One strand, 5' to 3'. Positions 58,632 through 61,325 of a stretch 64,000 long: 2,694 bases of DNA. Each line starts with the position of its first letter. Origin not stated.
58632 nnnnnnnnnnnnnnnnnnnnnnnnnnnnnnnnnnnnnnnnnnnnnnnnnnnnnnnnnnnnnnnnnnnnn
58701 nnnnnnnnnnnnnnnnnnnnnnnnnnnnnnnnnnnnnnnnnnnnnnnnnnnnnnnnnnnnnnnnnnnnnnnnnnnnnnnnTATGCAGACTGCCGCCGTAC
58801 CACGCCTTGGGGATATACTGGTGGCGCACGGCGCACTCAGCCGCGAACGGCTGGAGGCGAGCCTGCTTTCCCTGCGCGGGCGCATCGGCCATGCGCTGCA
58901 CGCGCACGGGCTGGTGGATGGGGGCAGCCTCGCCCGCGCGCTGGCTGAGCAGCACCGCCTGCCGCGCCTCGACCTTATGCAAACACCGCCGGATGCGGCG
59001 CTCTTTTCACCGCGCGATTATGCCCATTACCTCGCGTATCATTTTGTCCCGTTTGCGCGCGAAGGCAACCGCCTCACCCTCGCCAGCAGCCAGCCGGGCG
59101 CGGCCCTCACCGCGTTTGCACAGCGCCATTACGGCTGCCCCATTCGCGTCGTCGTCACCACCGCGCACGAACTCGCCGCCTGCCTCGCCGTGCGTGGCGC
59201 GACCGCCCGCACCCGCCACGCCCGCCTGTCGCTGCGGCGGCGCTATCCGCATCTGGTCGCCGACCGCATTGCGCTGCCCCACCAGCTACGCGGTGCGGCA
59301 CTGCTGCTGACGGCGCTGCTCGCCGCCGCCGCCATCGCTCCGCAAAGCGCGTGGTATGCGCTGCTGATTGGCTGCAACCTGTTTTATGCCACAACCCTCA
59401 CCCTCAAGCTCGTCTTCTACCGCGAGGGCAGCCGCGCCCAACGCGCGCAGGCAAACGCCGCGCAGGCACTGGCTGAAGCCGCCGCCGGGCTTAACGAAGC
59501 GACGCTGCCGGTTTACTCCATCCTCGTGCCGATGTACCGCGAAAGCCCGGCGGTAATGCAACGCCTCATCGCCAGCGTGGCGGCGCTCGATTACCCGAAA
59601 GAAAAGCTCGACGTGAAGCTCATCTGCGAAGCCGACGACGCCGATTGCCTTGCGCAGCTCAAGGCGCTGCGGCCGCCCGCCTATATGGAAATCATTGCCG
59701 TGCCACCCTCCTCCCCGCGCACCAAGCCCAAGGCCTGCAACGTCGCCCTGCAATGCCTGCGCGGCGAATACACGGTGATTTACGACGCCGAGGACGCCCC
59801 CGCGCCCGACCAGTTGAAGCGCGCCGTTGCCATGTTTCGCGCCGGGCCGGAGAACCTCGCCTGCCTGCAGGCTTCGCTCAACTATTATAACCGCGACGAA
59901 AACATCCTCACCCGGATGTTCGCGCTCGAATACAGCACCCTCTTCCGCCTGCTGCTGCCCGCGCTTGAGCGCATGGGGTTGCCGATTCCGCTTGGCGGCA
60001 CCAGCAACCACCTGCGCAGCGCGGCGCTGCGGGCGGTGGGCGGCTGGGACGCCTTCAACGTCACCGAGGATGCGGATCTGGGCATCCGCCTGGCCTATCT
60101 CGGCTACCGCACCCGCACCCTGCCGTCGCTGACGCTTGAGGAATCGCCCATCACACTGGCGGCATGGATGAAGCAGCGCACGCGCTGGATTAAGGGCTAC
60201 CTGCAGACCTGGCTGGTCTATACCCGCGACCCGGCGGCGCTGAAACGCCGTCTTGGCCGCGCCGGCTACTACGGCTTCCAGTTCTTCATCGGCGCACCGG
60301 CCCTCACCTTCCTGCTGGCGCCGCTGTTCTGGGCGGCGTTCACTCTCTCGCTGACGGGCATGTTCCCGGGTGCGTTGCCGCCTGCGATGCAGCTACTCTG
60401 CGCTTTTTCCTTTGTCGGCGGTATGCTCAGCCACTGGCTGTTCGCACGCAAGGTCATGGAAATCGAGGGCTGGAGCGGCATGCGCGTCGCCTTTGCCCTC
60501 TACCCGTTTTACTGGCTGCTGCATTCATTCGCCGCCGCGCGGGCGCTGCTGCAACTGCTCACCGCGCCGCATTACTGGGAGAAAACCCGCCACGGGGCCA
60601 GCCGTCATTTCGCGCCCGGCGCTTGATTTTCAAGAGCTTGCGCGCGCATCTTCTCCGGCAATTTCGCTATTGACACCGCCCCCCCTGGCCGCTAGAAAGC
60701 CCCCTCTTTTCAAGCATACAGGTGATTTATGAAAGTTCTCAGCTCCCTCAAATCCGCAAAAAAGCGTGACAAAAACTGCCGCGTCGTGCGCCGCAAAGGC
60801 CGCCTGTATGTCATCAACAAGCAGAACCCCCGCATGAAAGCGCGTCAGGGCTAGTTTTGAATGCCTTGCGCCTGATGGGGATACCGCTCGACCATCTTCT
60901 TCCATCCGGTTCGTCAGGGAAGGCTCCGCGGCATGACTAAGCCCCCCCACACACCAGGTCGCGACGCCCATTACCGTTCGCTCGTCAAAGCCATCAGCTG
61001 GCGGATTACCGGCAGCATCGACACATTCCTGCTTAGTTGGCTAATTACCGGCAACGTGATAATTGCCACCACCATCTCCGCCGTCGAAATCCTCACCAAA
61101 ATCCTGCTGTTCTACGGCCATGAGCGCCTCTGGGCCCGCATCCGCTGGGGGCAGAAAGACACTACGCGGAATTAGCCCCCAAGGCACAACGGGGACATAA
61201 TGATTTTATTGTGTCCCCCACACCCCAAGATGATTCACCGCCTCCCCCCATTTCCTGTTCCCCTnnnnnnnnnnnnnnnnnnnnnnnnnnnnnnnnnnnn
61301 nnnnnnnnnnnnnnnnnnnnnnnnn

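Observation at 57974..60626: Outer-membrane barrel + MshEN-domain GT2 synthase: candidate c-di-GMP-gated exopolysaccharide secretion pair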

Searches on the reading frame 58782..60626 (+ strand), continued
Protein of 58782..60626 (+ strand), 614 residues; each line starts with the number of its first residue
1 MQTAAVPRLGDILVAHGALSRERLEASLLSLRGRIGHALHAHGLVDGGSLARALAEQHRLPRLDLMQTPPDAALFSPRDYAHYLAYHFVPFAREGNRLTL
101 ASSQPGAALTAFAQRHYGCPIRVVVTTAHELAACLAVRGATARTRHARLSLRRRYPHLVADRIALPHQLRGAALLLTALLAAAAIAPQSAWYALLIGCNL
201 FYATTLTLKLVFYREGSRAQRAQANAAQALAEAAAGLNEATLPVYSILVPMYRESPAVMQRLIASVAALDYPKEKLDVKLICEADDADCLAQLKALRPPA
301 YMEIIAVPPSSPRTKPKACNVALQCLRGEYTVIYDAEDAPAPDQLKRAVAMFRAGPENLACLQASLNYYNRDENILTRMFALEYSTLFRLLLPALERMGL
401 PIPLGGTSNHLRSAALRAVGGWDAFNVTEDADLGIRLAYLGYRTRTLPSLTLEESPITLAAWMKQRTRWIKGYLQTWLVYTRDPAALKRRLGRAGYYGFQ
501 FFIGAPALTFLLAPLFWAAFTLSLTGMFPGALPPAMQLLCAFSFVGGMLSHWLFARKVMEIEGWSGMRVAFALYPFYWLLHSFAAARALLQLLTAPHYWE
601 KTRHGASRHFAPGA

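Call 86: search_protein_families(library=pfam, alignment_id=A4, max_evalue=0.01)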
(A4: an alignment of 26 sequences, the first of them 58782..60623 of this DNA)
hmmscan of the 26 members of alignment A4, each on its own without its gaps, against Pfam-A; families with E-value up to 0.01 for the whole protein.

A. member 1, window:58782-60623:+ (614 aa): 5 families
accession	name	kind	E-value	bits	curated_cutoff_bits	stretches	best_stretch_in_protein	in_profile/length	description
PF13632.12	Glyco_trans_2_3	-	5.2e-25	88.9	27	1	332-542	3-185/198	Glycosyl transferase family group 2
PF13641.12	Glyco_tranf_2_3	-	3.8e-20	73.3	27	1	245-472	3-230/230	Glycosyltransferase like family 2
PF00535.33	Glycos_transf_2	-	6.9e-10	39.5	23.3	1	246-390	1-139/168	Glycosyl transferase family 2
PF05157.20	MshEN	-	5.3e-09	36.4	23.1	1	58-135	1-80/90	MshEN domain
PF13506.12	Glyco_transf_21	-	3.6e-07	30.2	21.7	1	305-470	6-173/174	Glycosyl transferase family 21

B. families by the number of members that match (of 26 scanned): 6 families
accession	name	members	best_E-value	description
PF13641.12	Glyco_tranf_2_3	26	4.5e-28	Glycosyltransferase like family 2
PF13632.12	Glyco_trans_2_3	26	3.5e-26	Glycosyl transferase family group 2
PF00535.33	Glycos_transf_2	26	3.3e-16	Glycosyl transferase family 2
PF13506.12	Glyco_transf_21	15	9.2e-09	Glycosyl transferase family 21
PF05157.20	MshEN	12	3.4e-16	MshEN domain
PF10111.15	Glyco_tranf_2_2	1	2.5e-07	Glycosyltransferase like family 2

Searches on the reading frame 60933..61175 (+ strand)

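Call 3: search_protein_families(library=pfam, proteins=[window:60933-61175:+], max_evalue=0.01)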
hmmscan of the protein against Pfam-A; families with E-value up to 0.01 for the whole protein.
window:60933-61175:+ (80 aa): 1 family
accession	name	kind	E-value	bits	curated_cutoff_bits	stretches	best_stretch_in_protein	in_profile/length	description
PF09834.14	DUF2061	-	7.9e-20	71.5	23.1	1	17-68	1-52/52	Predicted membrane protein (DUF2061)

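Call 4: search_protein_families(library=ncbifam, proteins=[window:60933-61175:+], max_evalue=0.01)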
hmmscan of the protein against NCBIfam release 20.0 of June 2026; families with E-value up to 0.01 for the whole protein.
window:60933-61175:+ (80 aa): 0 families
